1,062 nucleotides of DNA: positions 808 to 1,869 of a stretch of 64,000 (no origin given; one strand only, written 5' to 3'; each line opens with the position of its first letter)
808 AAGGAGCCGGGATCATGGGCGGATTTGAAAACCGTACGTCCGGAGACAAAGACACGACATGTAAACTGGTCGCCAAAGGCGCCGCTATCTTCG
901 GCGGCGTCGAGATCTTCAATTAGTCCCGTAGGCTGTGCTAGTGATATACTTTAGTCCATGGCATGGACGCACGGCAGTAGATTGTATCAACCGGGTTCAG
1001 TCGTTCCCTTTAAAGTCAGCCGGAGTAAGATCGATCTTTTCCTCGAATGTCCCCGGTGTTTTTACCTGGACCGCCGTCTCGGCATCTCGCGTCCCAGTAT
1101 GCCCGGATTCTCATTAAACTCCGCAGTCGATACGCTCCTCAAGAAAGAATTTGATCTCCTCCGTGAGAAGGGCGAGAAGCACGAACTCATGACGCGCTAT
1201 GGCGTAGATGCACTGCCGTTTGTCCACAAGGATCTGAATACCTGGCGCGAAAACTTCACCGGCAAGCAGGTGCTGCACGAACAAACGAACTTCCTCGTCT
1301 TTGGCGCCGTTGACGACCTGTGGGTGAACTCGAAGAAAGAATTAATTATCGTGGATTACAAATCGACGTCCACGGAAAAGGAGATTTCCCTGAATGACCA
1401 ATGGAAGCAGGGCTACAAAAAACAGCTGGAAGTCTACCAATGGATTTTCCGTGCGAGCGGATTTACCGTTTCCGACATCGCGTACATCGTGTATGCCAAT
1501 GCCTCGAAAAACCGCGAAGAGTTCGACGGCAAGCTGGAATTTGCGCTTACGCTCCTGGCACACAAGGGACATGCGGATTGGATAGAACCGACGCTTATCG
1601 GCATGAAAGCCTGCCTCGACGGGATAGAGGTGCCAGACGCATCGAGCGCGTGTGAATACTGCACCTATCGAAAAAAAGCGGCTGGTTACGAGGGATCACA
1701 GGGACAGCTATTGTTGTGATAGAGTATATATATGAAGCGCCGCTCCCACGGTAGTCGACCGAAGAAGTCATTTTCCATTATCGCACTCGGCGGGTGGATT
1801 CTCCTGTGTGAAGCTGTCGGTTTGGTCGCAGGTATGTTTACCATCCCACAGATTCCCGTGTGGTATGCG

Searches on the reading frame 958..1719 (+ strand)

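Call 66: search_protein_families(library=pfam, proteins=[window:958-1719:+], max_evalue=0.0001)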
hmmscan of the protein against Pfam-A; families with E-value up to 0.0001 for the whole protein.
window:958-1719:+ (253 aa): 1 family
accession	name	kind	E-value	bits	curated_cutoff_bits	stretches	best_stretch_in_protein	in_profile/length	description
PF12705.13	PDDEXK_1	-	1.6e-13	51.6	22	1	20-238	2-243/247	PD-(D/E)XK nuclease superfamily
